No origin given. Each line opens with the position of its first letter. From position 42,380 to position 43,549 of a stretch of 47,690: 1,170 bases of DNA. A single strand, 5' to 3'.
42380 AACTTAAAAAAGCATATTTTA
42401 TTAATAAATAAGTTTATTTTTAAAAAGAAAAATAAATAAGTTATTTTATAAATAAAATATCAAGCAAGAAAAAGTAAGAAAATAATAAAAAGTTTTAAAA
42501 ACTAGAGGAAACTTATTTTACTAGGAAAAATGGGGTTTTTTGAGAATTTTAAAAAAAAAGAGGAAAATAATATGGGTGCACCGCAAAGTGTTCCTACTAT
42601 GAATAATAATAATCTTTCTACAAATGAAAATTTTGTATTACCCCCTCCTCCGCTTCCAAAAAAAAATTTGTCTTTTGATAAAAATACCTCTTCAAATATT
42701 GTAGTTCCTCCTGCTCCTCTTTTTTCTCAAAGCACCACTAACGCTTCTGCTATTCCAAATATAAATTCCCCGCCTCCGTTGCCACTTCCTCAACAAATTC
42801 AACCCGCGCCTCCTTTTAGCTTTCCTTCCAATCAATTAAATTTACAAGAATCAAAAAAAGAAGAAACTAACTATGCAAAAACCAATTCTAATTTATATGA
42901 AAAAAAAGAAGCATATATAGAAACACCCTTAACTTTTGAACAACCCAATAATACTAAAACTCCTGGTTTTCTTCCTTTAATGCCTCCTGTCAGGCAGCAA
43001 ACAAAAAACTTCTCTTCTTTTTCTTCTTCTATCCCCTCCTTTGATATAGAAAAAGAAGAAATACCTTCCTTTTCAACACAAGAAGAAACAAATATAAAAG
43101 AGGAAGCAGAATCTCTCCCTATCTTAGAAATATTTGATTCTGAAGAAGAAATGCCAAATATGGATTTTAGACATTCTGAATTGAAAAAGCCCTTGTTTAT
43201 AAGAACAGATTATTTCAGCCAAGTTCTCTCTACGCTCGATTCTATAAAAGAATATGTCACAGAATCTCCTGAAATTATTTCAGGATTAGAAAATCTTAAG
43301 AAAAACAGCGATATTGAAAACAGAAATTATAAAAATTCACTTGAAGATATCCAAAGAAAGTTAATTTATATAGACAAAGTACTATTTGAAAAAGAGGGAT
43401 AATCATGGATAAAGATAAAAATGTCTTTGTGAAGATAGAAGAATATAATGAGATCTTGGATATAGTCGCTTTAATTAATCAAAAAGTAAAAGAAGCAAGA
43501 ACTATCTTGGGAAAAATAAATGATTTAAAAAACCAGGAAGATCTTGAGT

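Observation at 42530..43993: Translationally coupled trio of uncharacterised coiled-coil proteins, two sharing a ~66-aa domain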

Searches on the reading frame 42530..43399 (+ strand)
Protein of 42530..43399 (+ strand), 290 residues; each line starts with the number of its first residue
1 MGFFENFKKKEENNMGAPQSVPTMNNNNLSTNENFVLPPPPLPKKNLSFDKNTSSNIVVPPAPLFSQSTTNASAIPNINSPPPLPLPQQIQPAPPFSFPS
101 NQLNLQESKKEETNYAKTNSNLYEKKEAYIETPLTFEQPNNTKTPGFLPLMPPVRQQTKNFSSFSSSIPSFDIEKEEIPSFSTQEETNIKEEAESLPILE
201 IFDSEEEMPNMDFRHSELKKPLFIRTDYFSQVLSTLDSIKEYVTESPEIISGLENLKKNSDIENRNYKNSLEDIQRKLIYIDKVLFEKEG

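Call 4: search_protein_families(library=pfam, proteins=[window:42530-43399:+], max_evalue=1)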
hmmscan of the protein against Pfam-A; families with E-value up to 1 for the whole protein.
window:42530-43399:+ (290 aa): 0 families

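Call 5: find_homologous_proteins(query=window:42530-43399:+)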
Query window:42530-43399:+ (290 aa): 35 proteins with E <= 0.001 among 1595 candidates.
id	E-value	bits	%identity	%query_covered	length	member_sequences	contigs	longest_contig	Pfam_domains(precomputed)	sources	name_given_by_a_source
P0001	1.2e-179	614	100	100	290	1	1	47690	-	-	-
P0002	1.2e-40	158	38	100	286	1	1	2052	-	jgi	jgi:hypothetical protein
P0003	3.6e-40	156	40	100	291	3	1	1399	-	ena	-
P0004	1.2e-34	138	42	72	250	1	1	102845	-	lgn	-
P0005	1.4e-32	131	48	55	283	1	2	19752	-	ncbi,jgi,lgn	-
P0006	1.5e-32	131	51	50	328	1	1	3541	-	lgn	-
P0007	7.2e-32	129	45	72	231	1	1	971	-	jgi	jgi:hypothetical protein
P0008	1.7e-31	128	48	52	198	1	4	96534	-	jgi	jgi:hypothetical protein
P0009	2.4e-29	121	52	51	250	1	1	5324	-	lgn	-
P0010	3.8e-27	113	37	99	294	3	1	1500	-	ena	-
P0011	3.6e-26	110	35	99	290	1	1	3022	-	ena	-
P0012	4.3e-26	110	48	56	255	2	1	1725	-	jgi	-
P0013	2.3e-25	108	55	38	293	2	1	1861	-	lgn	-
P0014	9.7e-25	106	56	35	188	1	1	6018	-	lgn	-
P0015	4.1e-24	104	36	99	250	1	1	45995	-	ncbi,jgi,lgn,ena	-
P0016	1.6e-22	98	34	99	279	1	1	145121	-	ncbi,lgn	-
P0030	5.3e-11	61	56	23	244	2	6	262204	-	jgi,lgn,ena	-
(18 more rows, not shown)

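Call 7: find_encoding_contigs(protein=P0016, flank=6000, max_places=2)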
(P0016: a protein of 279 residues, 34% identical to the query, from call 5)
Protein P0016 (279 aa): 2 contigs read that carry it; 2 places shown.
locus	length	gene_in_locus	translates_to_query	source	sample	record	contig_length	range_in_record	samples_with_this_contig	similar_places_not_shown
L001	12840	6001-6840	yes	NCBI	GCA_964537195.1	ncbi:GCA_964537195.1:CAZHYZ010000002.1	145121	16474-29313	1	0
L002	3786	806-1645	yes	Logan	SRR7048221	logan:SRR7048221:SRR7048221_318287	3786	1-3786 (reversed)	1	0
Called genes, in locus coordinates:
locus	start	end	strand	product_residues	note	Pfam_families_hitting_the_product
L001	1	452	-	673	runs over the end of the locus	PF14551:MCM_N (weak), PF17207:MCM_OB, PF00493:MCM, PF07726:AAA_3 (faint), PF07728:AAA_5 (weak), PF01078:Mg_chelatase (weak), PF17855:MCM_lid, PF21120:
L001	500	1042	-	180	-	PF00352:TBP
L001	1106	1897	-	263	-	PF01256:Carb_kinase, PF08543:Phos_pyr_kin (weak)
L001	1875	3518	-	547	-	-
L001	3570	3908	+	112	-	PF01751:Toprim (weak), PF13662:Toprim_4 (weak)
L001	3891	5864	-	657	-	-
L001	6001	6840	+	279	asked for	-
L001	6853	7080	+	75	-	-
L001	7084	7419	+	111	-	-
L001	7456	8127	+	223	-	PF00535:Glycos_transf_2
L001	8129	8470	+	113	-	PF10066:DUF2304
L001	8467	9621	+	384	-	PF13439:Glyco_transf_4, PF13579:Glyco_trans_4_4, PF20706:GT4-conflict, PF00534:Glycos_transf_1, PF13692:Glyco_trans_1_4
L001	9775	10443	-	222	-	PF00590:TP_methylase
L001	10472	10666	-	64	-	PF08279:HTH_11 (weak)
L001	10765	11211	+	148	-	PF22811:Zn_ribbon_NrdR, PF03477:ATP-cone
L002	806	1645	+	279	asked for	-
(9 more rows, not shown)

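Call 8: find_encoding_contigs(protein=P0004, flank=6000, max_places=2)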
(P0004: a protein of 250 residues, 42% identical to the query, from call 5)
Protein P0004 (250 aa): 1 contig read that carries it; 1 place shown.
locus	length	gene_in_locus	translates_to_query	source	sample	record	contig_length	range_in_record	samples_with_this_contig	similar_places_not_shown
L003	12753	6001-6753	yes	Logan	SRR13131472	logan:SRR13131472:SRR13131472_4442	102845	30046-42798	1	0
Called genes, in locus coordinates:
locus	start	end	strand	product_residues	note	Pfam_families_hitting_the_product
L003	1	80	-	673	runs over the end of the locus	PF14551:MCM_N, PF17207:MCM_OB, PF00493:MCM, PF07728:AAA_5 (weak), PF01078:Mg_chelatase (weak), PF17855:MCM_lid, PF21120: (weak)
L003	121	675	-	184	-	PF00352:TBP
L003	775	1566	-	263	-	PF01256:Carb_kinase, PF08543:Phos_pyr_kin (weak)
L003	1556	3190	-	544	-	PF01896:DNA_primase_S (weak), PF04104:DNA_primase_lrg (faint)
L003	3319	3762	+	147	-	PF00571:CBS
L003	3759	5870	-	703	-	-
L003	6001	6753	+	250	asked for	-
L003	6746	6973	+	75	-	-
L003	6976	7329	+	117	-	-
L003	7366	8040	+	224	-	PF00535:Glycos_transf_2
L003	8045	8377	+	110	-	PF10066:DUF2304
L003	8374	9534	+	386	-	PF13439:Glyco_transf_4, PF13579:Glyco_trans_4_4, PF20706:GT4-conflict, PF00534:Glycos_transf_1, PF13692:Glyco_trans_1_4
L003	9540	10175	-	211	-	PF13023:HD_3, PF12917:YfbR-like, PF01966:HD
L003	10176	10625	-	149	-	PF22811:Zn_ribbon_NrdR, PF03477:ATP-cone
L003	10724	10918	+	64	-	-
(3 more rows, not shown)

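Call 9: find_encoding_contigs(protein=P0030, flank=6000, max_places=2)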
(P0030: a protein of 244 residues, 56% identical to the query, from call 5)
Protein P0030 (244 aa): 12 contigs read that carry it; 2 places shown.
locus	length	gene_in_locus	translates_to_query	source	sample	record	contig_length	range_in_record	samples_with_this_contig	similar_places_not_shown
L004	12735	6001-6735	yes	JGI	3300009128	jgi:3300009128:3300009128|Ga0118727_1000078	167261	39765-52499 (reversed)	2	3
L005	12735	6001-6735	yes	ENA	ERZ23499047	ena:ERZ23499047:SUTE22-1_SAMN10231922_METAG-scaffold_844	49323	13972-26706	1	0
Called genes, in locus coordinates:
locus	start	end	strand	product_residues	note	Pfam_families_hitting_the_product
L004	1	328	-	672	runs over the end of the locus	PF14551:MCM_N, PF17207:MCM_OB, PF00493:MCM, PF00004:AAA (faint), PF07728:AAA_5 (weak), PF01078:Mg_chelatase, PF17855:MCM_lid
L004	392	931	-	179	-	PF00352:TBP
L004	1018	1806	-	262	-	PF01256:Carb_kinase, PF08543:Phos_pyr_kin (weak)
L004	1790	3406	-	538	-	PF04104:DNA_primase_lrg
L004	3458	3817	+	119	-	PF13662:Toprim_4, PF01751:Toprim, PF13155:Toprim_2 (weak)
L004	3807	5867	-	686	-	-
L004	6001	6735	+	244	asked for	-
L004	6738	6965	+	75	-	-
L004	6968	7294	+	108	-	-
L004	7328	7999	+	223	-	PF00535:Glycos_transf_2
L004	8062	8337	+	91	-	PF10066:DUF2304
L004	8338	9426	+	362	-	PF01075:Glyco_transf_9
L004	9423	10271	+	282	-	PF01875:Memo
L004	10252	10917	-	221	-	PF00590:TP_methylase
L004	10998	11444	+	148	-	PF22811:Zn_ribbon_NrdR, PF03477:ATP-cone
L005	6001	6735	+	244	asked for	-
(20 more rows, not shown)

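Call 12: find_related_loci(query=A1, collection=genome_contigs, flank=6000)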
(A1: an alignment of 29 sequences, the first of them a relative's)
Query A1 (290 aa) in genome_contigs; peptide patterns used: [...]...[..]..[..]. (x = any residue, [..] = any of these).
29 stretches matched a pattern; 20 encode a relative of the query (tblastn E <= 1e-3); 20 distinct loci.
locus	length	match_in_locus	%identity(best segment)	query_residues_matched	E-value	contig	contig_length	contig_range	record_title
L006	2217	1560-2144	47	145-290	3e-34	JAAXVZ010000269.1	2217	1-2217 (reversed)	MAG: Nanoarchaeota archaeon isolate W9_Combined_metabat1_108 W9_Combined_metabat1_108_NODE_60186, whole genome shotgun s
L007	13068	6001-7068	34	1-287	1e-28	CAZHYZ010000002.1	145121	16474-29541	MAG TPA_asm: uncultured Methanosarcinales archaeon isolate SRP141376_co3_443 genome assembly, contig: NODE_140_length_14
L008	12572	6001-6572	55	176-290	2e-28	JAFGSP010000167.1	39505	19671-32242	MAG: Candidatus Woesearchaeota archaeon isolate Zod_Metabat.908 k87_12298246, whole genome shotgun sequence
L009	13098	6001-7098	38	1-290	5e-39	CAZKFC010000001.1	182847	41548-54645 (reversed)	MAG TPA_asm: uncultured Methanosarcinales archaeon isolate binchicken_co19_615 genome assembly, contig: NODE_16_length_1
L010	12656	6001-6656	42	158-287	3e-25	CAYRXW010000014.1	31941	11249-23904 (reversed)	MAG TPA_asm: uncultured Methanosarcinales archaeon isolate SRP292972_co1_23 genome assembly, contig: NODE_700_length_319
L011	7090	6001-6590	46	157-287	1e-23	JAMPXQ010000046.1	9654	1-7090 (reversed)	MAG: Candidatus Woesearchaeota archaeon isolate R2F_R2FSRR_metabat.41 R2F_C4131, whole genome shotgun sequence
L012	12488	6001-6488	56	204-287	3e-23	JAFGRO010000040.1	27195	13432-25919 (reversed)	MAG: Candidatus Woesearchaeota archaeon isolate Zod_Metabat.833 k87_5677881, whole genome shotgun sequence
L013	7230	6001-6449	61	214-290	2e-23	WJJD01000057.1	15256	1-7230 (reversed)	MAG: Candidatus Woesearchaeota archaeon isolate Bin_274 k141_1143831, whole genome shotgun sequence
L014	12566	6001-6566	47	167-287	4e-23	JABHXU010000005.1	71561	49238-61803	MAG: archaeon isolate SI047_bin43 k141_673225, whole genome shotgun sequence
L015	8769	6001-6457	54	214-287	1e-21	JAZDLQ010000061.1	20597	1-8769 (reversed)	MAG: archaeon isolate MEGAHIT-group-0.609 k141_4801045, whole genome shotgun sequence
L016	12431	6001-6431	56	222-287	3e-21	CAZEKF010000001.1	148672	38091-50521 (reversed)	MAG TPA_asm: uncultured Methanosarcinales archaeon isolate SRP200020_co7_100 genome assembly, contig: NODE_16_length_148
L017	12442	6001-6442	55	213-290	8e-21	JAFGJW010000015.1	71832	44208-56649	MAG: Candidatus Woesearchaeota archaeon isolate Zod_Metabat.297 k87_9221705, whole genome shotgun sequence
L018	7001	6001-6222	43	215-288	5e-15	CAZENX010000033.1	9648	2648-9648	MAG TPA_asm: uncultured Methanosarcinales archaeon isolate binchicken_co178_239 genome assembly, contig: NODE_8517_lengt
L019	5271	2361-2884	35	189-290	4e-15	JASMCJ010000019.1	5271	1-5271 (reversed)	MAG: Candidatus Woesearchaeota archaeon isolate ETNP3_MAG_14 c_000000442281, whole genome shotgun sequence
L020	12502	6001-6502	40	201-290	5e-15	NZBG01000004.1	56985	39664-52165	MAG: Candidatus Woesearchaeota archaeon isolate ARS1419 38168, whole genome shotgun sequence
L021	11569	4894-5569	36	141-290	8e-15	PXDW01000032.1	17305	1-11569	MAG: Candidatus Woesearchaeota archaeon isolate T3Sed10_350R1 T3-Sed10-C6347, whole genome shotgun sequence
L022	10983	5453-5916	39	213-288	3e-11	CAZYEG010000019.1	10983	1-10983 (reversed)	MAG TPA_asm: uncultured Methanosarcinales archaeon isolate SRP077602_co7_45 genome assembly, contig: NODE_27249_length_1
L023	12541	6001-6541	33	179-287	1e-10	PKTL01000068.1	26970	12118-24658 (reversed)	MAG: Candidatus Woesearchaeota archaeon isolate BM511 sc_1009, whole genome shotgun sequence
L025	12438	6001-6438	42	220-287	1e-9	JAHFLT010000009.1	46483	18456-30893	MAG: Candidatus Woesearchaeota archaeon isolate nzgw44 NODE_465_length_46484_cov_4.190044, whole genome shotgun sequence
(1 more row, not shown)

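Call 58: search_protein_families(library=ncbifam, proteins=[window:42530-43399:+], max_evalue=0.1)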
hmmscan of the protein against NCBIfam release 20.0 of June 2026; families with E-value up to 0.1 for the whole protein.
window:42530-43399:+ (290 aa): 0 families

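Call 69: search_protein_families(library=pfam, proteins=[L012:2046-2645:-, L012:1067-2053:-, L012:178-1017:-, L021:1987-2589:-, L021:1046-1990:-, L021:2546-3949:-], max_evalue=0.001)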
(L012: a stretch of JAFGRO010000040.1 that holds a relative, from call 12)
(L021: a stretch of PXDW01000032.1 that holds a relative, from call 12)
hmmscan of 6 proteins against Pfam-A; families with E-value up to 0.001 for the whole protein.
L012:2046-2645:- (199 aa): 0 families

L012:1067-2053:- (328 aa): 1 family
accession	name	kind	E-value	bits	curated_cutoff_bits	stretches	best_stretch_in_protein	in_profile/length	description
PF04079.22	SMC_ScpB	-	3e-31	108.6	27.4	1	9-156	2-155/160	Segregation and condensation complex subunit ScpB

L012:178-1017:- (279 aa): 0 families

L021:1987-2589:- (200 aa): 1 family
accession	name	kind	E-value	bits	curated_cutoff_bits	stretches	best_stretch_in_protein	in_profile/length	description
PF01978.25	TrmB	-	0.00027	21.2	25.6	1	154-194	16-56/68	Sugar-specific transcriptional regulator TrmB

L021:1046-1990:- (314 aa): 1 family
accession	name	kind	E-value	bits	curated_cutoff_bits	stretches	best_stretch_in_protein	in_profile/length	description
PF04079.22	SMC_ScpB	-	1e-29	103.6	27.4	1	8-156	2-158/160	Segregation and condensation complex subunit ScpB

L021:2546-3949:- (467 aa): 0 families

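Call 70: search_protein_families(library=pfam, proteins=[L022:3886-4806:-, L022:3431-3889:-, L022:2529-3434:-, L025:4082-5155:-, L025:2238-4028:-, L023:2171-5008:+, L020:4579-5013:+, L020:3246-3986:+], max_evalue=0.001)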
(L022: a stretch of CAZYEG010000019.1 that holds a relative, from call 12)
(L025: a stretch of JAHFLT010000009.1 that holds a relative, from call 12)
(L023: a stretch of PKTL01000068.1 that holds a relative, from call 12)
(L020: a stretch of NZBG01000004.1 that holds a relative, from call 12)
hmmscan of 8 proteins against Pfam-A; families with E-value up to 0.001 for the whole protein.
L022:3886-4806:- (306 aa): 2 families
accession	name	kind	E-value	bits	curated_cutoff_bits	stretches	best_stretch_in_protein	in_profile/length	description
PF02729.26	OTCace_N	-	3.5e-48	163.9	29.9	1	6-143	1-147/148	Aspartate/ornithine carbamoyltransferase, carbamoyl-P binding domain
PF00185.30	OTCace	-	1.3e-32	113.5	29.4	1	150-300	1-156/157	Aspartate/ornithine carbamoyltransferase, Asp/Orn binding domain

L022:3431-3889:- (152 aa): 2 families
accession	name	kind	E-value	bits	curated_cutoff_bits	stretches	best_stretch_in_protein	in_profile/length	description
PF01948.23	PyrI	-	6e-29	100.6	25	1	7-97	1-92/93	Aspartate carbamoyltransferase regulatory chain, allosteric domain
PF02748.20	PyrI_C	-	1.1e-20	73.7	23.4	1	102-148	1-47/48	Aspartate carbamoyltransferase regulatory chain, metal binding domain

L022:2529-3434:- (301 aa): 2 families
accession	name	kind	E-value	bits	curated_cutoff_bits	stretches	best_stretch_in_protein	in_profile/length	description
PF01180.27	DHO_dh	-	4.7e-76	256.2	27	1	2-284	3-291/291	Dihydroorotate dehydrogenase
PF01207.24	Dus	-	2.9e-07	30.4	20.4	0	89-184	53-155/311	Dihydrouridine synthase (Dus)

L025:4082-5155:- (357 aa): 1 family
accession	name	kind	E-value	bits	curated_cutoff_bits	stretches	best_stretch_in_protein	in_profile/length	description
PF00579.31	tRNA-synt_1b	-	1e-50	173.2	21.1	1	30-331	3-291/292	tRNA synthetases class I (W and Y)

L025:2238-4028:- (596 aa): 1 family
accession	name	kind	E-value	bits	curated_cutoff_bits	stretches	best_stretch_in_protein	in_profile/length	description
PF02511.20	Thy1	-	7.1e-21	75.3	24.8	2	146-320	36-186/191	Thymidylate synthase complementing protein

L023:2171-5008:+ (945 aa): 5 families
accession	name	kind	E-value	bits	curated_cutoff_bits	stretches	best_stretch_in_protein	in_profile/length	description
PF00133.28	tRNA-synt_1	-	2.4e-41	142.3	22.7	1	12-665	1-409/414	tRNA synthetases class I (I, L, M and V)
PF08264.19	Anticodon_1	-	3.3e-23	82.6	25.1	1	700-834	1-147/148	Anticodon-binding domain of tRNA ligase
PF09334.17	tRNA-synt_1g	-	4e-23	82.2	20.1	2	35-101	2-68/391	tRNA synthetases class I (M)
PF01406.26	tRNA-synt_1e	-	2.8e-10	40.5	27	1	583-658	207-281/301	tRNA synthetases class I (C) catalytic domain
PF13603.12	tRNA-synt_1_2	-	9.6e-07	28.9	25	1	214-323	19-126/185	Leucyl-tRNA synthetase, editing domain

L020:4579-5013:+ (144 aa): 1 family
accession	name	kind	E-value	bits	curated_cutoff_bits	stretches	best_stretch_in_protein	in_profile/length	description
PF13578.12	Methyltransf_24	-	8.7e-07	30.2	26.3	1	12-54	66-105/105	Methyltransferase domain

L020:3246-3986:+ (246 aa): 4 families
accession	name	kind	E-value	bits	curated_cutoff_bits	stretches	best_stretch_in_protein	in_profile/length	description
PF00705.23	PCNA_N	-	1e-15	58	20.3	1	4-103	5-104/127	Proliferating cell nuclear antigen, N-terminal domain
PF02747.20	PCNA_C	-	2.4e-11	44.4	23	1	121-241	1-127/128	Proliferating cell nuclear antigen, C-terminal domain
PF02144.21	Rad1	-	7.3e-08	32.2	24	1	87-220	113-248/257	Repair protein Rad1/Rec1/Rad17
PF04139.18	Rad9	-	4.2e-05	23.6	25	1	14-240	4-251/253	Rad9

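Call 85: search_protein_families(library=ncbifam, proteins=[L012:2046-2645:-], max_evalue=1)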
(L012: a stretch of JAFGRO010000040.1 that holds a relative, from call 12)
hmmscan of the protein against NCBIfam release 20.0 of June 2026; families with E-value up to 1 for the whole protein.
L012:2046-2645:- (199 aa): 3 families
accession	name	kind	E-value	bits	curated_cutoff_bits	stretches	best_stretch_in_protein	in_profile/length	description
NF053660.1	ORF80_fam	equivalog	0.0075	16.1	95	1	157-190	16-49/70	ORF80 family leucine zipper DNA-binding protein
TIGR00373.1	TIGR00373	equivalog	0.086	12.3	149.5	0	37-66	72-101/162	transcription factor E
NF002926.0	PRK03573.1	equivalog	0.15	11.9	120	1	119-190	10-79/144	transcriptional regulator SlyA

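Call 92: search_protein_families(library=pfam, alignment_id=A8, max_evalue=0.001)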
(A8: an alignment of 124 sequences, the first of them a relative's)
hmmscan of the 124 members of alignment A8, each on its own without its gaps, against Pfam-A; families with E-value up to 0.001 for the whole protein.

A. member 1, P0001 (290 aa): 0 families

B. families by the number of members that match (of 124 scanned): 0 families
